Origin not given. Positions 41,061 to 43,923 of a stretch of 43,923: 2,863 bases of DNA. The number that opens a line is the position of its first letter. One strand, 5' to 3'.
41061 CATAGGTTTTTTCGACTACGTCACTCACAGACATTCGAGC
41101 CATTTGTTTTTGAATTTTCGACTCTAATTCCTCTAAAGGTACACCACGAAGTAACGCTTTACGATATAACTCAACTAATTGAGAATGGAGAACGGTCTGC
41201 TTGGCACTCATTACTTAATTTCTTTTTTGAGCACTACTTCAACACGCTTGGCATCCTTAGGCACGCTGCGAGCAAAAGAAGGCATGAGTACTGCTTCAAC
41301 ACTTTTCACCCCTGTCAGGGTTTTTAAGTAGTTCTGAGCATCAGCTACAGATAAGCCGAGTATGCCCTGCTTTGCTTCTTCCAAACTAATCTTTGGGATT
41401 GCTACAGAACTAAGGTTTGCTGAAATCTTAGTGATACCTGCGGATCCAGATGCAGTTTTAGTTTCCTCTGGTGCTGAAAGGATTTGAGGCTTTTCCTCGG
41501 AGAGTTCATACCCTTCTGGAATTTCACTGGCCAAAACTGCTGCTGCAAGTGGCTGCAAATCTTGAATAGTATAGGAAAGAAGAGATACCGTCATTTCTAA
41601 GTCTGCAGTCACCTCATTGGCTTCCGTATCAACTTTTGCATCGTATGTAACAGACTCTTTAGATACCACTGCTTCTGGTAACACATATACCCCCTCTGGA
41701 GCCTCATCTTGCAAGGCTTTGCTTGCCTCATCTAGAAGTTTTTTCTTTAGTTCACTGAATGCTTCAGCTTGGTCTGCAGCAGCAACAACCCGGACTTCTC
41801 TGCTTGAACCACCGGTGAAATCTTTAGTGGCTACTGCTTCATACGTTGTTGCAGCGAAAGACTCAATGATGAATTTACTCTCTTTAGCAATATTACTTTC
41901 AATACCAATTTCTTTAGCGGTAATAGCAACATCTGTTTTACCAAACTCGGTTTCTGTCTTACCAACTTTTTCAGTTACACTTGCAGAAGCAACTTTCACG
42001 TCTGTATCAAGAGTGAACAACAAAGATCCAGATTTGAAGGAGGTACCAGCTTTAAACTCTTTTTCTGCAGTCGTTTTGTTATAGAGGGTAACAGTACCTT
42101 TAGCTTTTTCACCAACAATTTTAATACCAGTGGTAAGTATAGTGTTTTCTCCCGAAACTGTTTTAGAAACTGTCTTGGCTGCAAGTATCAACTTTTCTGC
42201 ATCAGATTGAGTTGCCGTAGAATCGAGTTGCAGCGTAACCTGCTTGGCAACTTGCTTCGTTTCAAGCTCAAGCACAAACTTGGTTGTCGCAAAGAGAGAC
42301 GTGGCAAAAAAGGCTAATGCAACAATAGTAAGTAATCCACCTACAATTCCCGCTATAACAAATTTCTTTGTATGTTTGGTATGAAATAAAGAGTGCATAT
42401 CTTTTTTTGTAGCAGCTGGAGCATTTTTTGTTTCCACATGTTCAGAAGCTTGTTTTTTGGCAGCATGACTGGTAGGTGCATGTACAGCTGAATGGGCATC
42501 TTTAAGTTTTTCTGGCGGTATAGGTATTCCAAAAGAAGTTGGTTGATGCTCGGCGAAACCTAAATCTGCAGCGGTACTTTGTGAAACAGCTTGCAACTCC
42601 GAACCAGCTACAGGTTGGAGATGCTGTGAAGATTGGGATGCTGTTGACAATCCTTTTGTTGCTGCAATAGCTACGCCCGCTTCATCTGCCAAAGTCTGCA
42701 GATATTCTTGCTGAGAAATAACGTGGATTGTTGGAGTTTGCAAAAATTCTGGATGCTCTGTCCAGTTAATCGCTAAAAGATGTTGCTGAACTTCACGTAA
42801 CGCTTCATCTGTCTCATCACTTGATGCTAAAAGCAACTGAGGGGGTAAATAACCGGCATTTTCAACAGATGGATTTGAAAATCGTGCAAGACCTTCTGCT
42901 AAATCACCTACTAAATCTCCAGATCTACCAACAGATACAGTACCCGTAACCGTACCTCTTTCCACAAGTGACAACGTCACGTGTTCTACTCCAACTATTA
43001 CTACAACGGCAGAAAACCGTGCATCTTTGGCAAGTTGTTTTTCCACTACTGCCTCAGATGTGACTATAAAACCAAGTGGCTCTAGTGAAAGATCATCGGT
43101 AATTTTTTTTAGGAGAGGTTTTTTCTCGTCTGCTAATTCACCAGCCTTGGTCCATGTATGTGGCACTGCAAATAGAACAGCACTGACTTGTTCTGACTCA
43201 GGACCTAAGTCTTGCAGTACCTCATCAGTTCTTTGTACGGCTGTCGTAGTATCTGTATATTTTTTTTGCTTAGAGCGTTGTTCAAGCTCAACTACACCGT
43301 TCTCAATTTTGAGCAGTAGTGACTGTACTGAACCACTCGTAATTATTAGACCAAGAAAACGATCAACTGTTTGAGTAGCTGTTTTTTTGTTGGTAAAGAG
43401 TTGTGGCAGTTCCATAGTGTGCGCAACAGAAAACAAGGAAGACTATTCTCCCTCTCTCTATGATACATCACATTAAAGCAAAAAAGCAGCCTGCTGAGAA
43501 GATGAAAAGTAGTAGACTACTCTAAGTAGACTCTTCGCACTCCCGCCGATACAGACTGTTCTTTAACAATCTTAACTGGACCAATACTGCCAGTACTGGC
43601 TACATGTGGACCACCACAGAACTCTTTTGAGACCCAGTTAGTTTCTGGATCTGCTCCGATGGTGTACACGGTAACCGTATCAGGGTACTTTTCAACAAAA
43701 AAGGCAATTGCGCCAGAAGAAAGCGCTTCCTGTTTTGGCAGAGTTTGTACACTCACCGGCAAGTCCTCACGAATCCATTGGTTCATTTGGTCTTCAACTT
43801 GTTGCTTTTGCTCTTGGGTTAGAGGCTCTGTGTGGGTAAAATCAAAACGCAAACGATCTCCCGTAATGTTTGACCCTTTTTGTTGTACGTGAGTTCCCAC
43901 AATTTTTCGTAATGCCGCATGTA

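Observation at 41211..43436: Unassigned 741-aa bitopic protein with a degenerate actin/Hsp70-like cytoplasmic domain, translationally coupled to a sortase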

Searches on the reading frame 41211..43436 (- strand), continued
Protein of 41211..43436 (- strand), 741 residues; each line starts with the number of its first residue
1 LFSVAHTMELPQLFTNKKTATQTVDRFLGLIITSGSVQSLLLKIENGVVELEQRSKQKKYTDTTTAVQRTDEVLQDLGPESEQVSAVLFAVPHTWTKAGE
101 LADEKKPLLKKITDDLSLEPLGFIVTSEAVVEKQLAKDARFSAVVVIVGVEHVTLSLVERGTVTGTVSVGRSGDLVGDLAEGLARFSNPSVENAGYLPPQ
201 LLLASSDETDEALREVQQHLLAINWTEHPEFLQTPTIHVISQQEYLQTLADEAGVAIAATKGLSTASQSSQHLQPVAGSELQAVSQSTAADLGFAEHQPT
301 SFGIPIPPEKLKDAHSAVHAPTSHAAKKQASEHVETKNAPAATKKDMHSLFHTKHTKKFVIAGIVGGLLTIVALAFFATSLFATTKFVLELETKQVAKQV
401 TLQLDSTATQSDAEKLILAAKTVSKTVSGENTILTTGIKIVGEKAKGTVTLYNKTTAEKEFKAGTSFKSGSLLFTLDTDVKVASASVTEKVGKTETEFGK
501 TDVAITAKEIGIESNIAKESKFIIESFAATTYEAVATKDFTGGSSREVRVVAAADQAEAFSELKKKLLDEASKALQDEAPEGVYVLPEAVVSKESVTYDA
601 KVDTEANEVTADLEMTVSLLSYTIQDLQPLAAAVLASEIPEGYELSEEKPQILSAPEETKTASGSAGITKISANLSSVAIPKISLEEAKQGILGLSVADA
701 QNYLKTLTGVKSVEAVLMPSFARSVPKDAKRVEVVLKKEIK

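Call 79: find_encoding_contigs(protein=P0065, flank=6000, max_places=1)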
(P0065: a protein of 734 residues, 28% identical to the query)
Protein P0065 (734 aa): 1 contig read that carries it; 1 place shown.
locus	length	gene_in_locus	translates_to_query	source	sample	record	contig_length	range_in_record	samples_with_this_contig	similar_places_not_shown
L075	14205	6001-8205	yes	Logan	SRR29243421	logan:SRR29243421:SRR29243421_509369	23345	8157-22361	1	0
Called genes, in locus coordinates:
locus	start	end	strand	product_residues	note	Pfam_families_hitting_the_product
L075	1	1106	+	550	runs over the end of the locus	PF00753:Lactamase_B, PF12706:Lactamase_B_2, PF22505:RNase_J_b_CASP, PF17770:RNase_J_C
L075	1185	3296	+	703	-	PF17854:FtsK_alpha, PF01580:FtsK_SpoIIIE, PF09397:FtsK_gamma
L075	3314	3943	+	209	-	PF12844:HTH_19 (weak), PF13413:HTH_25, PF09136:Glucodextran_B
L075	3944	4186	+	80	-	-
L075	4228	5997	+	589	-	PF01411:tRNA-synt_2c, PF07973:tRNA_SAD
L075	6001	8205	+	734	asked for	PF04865:Baseplate_J (weak)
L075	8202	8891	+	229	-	PF04203:Sortase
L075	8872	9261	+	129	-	PF03652:RuvX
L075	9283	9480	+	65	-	-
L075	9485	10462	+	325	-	PF02618:YceG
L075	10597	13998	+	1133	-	PF04563:RNA_pol_Rpb2_1, PF04561:RNA_pol_Rpb2_2, PF04565:RNA_pol_Rpb2_3, PF10385:RNA_pol_Rpb2_45, PF00562:RNA_pol_Rpb2_6, PF04560:RNA_pol_Rpb2_7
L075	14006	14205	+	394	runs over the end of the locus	?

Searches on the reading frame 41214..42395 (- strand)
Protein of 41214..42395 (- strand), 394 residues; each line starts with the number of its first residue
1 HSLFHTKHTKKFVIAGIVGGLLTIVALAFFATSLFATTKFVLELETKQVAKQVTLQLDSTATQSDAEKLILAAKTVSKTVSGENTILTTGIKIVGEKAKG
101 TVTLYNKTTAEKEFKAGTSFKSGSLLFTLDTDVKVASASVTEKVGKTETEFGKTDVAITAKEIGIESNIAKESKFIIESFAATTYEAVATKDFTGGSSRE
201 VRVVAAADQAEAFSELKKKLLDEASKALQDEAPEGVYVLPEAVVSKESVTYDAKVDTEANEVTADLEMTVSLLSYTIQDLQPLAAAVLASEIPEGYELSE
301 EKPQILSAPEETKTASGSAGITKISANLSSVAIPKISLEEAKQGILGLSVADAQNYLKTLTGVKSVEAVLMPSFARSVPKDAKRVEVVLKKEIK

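Call 25: predict_structure(alignment_id=A3)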
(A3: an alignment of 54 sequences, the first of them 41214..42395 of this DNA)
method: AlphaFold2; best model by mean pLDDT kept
length: 394 residues; sequences in the alignment: 54
mean_pLDDT: 92.9   pTM: 0.73
mean pLDDT of the five models: 92.9, 92.7, 92.1, 91.4, 90.6
residues with pLDDT >= 90: 339; 70-90: 37; 50-70: 12; < 50: 6
segments of 3 or more residues with pLDDT < 50: 1-4
pLDDT, mean of each block of 10 residues (from residue 1): 55 89 91 91 97 95 95 97 98 95 97 97 97 96 89 98 94 95 96 95 97 98 97 95 95 97 98 95 95 95 87 59 93 96 97 97 96 93 96 64
secondary structure, 60 per line:
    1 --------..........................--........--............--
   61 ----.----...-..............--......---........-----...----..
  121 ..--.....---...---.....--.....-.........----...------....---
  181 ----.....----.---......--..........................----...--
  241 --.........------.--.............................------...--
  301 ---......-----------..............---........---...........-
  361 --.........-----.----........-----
elements in order: H9-34 E37-44 E47-58 E70-72 E74-87 E90-95 E99-106 E112-114 E119-122 E125-129 E133-135 E139-143 E146-150 E152-160 E174-177 E185-189 E198-203 H206-231 E236-238 E243-251 E261-276 H277-289 E296-298 E304-309 E321-334 H338-345 H350-359 E363-371 E385-389

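Call 28: fold_search(model_id=the predicted structure, library=pdb)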
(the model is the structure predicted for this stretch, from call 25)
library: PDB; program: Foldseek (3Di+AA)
matches with E <= 10: 1105; with E <= 0.001: 18
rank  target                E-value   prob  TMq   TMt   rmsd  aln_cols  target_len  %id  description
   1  8v3w_0                2.3e-06  1.00  0.19  0.22  32.7       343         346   14  CryoEM Structure of Diffocin - precontracted - Baseplate - focused refinement on triplex region (released 2024-08-28)
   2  5lqi_B                2.8e-06  1.00  0.23  0.15  30.1       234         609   14  W288A mutant of GlxA from Streptomyces lividans: apo form (released 2017-08-30)
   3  9euf_I                3.5e-06  1.00  0.20  0.22  27.7       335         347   14  Cryo-EM structure of Staphylococcus aureus bacteriophage phi812 baseplate in the pre-contraction state - complete (released 2025-04-09)
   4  9ki1_O                4.8e-06  1.00  0.21  0.22  37.1       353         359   12  Baseplate structure of Escherichia phage Mu (released 2025-02-12)
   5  5lxz                  6.9e-06  1.00  0.23  0.16  31.6       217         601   12  W288A mutant of GlxA from Streptomyces lividans: Cu-bound form (released 2017-07-26)
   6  8kea_b                9.0e-06  1.00  0.20  0.20  40.2       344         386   12  Cyanophage A-1(L) baseplate-initiators (released 2024-04-10)
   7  8kea_d                1.2e-05  1.00  0.20  0.21  33.7       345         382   11  Cyanophage A-1(L) baseplate-initiators (released 2024-04-10)
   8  9euf_C                2.0e-05  1.00  0.19  0.21  41.7       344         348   14  Cryo-EM structure of Staphylococcus aureus bacteriophage phi812 baseplate in the pre-contraction state - complete (released 2025-04-09)
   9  5lqi_A                2.1e-05  1.00  0.21  0.14  29.5       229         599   16  W288A mutant of GlxA from Streptomyces lividans: apo form (released 2017-08-30)
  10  4unm_A                2.9e-05  1.00  0.22  0.15  21.5       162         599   17  Structure of Galactose Oxidase homologue from Streptomyces lividans (released 2015-06-10)
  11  4unm_B                3.1e-05  1.00  0.23  0.15  16.6       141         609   17  Structure of Galactose Oxidase homologue from Streptomyces lividans (released 2015-06-10)
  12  9ki1_H                5.5e-05  1.00  0.21  0.23  34.0       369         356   11  Baseplate structure of Escherichia phage Mu (released 2025-02-12)
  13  7kh1_A5               7.2e-05  0.99  0.19  0.19  30.1       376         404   11  Baseplate Complex for Myoviridae Phage XM1 (released 2021-10-27)
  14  9g8s_A                1.4e-04  0.99  0.18  0.19  33.7       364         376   12  C3 reconstruction of extended phiCD508 needle (released 2025-04-09)
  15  9b45_j                2.3e-04  0.99  0.20  0.19  30.2       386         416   11  Pseudomonas phage Pa193 baseplate complex and tail fiber (released 2024-10-16)
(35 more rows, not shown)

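Call 65: fold_search(model_id=the predicted structure, library=viral)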
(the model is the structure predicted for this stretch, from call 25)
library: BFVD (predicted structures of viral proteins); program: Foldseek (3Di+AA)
matches with E <= 10: 913; with E <= 0.001: 41
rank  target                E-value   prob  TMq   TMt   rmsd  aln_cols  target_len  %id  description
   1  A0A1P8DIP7            3.6e-07  1.00  0.20  0.17  39.1       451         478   11  (no name in the UniProt tables at hand)
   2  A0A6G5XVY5            5.0e-07  1.00  0.21  0.11  27.7       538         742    8  (no name in the UniProt tables at hand)
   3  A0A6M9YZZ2            5.5e-07  1.00  0.20  0.23  42.2       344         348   13  (no name in the UniProt tables at hand)
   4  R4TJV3                1.8e-06  1.00  0.21  0.19  25.6       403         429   11  (no name in the UniProt tables at hand)
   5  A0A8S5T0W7            1.8e-06  1.00  0.20  0.21  26.8       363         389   12  Baseplate J like protein [Siphoviridae sp. ctB242]
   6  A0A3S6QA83            2.7e-06  1.00  0.20  0.18  40.4       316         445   11  Baseplate assembly protein [Lactobacillus phage Lpa804]
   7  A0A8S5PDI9            3.8e-06  1.00  0.20  0.22  38.1       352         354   11  Baseplate J like protein [Siphoviridae sp. ct0UO21]
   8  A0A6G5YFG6            6.1e-06  1.00  0.21  0.11  39.9       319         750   12  (no name in the UniProt tables at hand)
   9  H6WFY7                9.3e-06  1.00  0.21  0.20  31.4       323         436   13  Virion structural protein and packaging [Cyanophage S-TIM5]
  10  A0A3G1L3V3            1.9e-05  1.00  0.20  0.09  17.1       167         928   17  Baseplate J-like protein [Synechococcus phage S-CBWM1]
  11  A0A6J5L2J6            2.3e-05  1.00  0.20  0.18  42.2       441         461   11  Baseplate protein J-like [uncultured Caudovirales phage]
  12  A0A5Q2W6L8            2.3e-05  1.00  0.19  0.19  23.2       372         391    9  (no name in the UniProt tables at hand)
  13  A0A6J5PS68            2.7e-05  0.99  0.19  0.16  36.0       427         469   12  Baseplate protein J-like [uncultured Caudovirales phage]
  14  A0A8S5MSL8            3.3e-05  1.00  0.20  0.22  41.9       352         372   11  Baseplate J like protein [Siphoviridae sp. ct8Ri8]
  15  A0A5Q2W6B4            3.9e-05  1.00  0.20  0.22  29.6       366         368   10  (no name in the UniProt tables at hand)
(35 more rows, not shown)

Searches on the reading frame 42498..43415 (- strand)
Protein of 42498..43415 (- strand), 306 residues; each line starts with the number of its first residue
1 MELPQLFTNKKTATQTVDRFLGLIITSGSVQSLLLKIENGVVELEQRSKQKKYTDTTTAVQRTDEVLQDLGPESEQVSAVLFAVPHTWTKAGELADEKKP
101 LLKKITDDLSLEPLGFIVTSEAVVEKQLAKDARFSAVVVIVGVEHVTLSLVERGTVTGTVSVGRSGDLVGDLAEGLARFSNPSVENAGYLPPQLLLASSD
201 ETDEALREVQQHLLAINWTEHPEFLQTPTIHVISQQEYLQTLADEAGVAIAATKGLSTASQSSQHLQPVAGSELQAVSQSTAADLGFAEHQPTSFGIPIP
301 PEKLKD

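Call 23: predict_structure(alignment_id=A2)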
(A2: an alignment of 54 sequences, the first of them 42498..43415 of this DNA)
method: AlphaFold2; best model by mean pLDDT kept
length: 306 residues; sequences in the alignment: 54
mean_pLDDT: 86.5   pTM: 0.80
mean pLDDT of the five models: 86.5, 86.5, 86.0, 86.0, 84.0
residues with pLDDT >= 90: 220; 70-90: 19; 50-70: 47; < 50: 20
segments of 3 or more residues with pLDDT < 50: 262-278
pLDDT, mean of each block of 10 residues (from residue 1): 59 74 97 94 96 98 98 96 97 96 98 97 97 97 96 94 94 92 73 96 95 93 94 97 96 79 46 46 65 61 65
secondary structure, 60 per line:
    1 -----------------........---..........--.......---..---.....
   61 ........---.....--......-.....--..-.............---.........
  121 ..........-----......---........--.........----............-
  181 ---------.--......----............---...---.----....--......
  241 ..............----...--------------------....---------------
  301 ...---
elements in order: E18-25 E29-38 E41-47 H56-68 H72-76 E79-84 H96-108 E112-118 H119-130 E136-141 E145-152 E155-163 H168-179 E193-198 H203-214 E229-232 H235-254 H282-285

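Call 27: fold_search(model_id=the predicted structure, library=pdb)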
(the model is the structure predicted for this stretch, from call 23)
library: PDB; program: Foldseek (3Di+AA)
matches with E <= 10: 1610; with E <= 0.001: 804
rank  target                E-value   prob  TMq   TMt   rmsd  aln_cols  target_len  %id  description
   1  1t6c                  5.1e-10  1.00  0.37  0.37  12.2       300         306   10  Structural characterization of the Ppx/GppA protein family: crystal structure of the Aquifex aeolicus family member (released 2004-08-03)
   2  6pc0_B                1.4e-09  1.00  0.39  0.27  11.5       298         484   11  Crystal structure of Helicobacter pylori PPX/GppA (released 2019-11-20)
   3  7epq_B                2.6e-09  1.00  0.39  0.40  12.8       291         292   11  Crystal structure of exopolyphosphatase (PPX) from Porphyromonas gingivalis in complex with sulfate and magnesium ions (released 2022-05-11)
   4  6pc0_A                3.3e-09  1.00  0.39  0.27  11.7       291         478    8  Crystal structure of Helicobacter pylori PPX/GppA (released 2019-11-20)
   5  1t6d_B                4.2e-09  1.00  0.37  0.38   8.3       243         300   14  MIRAS phasing of the Aquifex aeolicus Ppx/GppA phosphatase: crystal structure of the type II variant (released 2004-08-03)
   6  7epq_A                5.1e-09  1.00  0.35  0.36  13.5       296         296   11  Crystal structure of exopolyphosphatase (PPX) from Porphyromonas gingivalis in complex with sulfate and magnesium ions (released 2022-05-11)
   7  3cer_D                5.7e-09  1.00  0.36  0.34  12.5       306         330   12  Crystal structure of the exopolyphosphatase-like protein Q8G5J2. Northeast Structural Genomics Consortium target BlR13 (released 2008-04-01)
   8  6pc1_B                6.1e-09  1.00  0.40  0.28  11.6       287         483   10  Crystal structure of Helicobacter pylori PPX/GppA (E143A) in complex with ppGpp (released 2019-11-20)
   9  1t6d_A                6.9e-09  1.00  0.39  0.39  12.4       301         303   10  MIRAS phasing of the Aquifex aeolicus Ppx/GppA phosphatase: crystal structure of the type II variant (released 2004-08-03)
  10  6pbz_C                8.3e-09  1.00  0.38  0.26  12.1       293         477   14  Crystal structure of Escherichia coli GppA (released 2019-11-20)
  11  6pc1_A                1.1e-08  1.00  0.40  0.28  11.4       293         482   10  Crystal structure of Helicobacter pylori PPX/GppA (E143A) in complex with ppGpp (released 2019-11-20)
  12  6pc1_D                1.3e-08  1.00  0.40  0.28  12.0       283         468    9  Crystal structure of Helicobacter pylori PPX/GppA (E143A) in complex with ppGpp (released 2019-11-20)
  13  2j4r_A                1.3e-08  1.00  0.33  0.33  10.1       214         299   13  Structural Study of the Aquifex aeolicus PPX-GPPA enzyme (released 2007-10-16)
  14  6pc3_A                1.8e-08  1.00  0.39  0.27  11.6       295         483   10  Crystal structure of Helicobacter pylori PPX/GppA in complex with GSP (released 2019-11-20)
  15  6pbz_A                1.9e-08  1.00  0.36  0.25  12.4       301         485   16  Crystal structure of Escherichia coli GppA (released 2019-11-20)
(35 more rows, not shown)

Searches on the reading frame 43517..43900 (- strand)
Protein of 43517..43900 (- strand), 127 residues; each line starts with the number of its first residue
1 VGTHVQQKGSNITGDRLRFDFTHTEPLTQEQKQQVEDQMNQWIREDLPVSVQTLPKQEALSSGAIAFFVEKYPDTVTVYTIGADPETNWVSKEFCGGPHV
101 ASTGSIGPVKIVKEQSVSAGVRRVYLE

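Call 66: search_protein_families(library=pfam, proteins=[window:43517-43900:-], max_evalue=0.001)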
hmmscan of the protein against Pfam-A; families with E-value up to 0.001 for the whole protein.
window:43517-43900:- (127 aa): 1 family
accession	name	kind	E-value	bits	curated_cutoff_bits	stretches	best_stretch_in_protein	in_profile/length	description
PF07973.19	tRNA_SAD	-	3.3e-17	62.6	24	1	76-125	1-44/44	Threonyl and Alanyl tRNA synthetase second additional domain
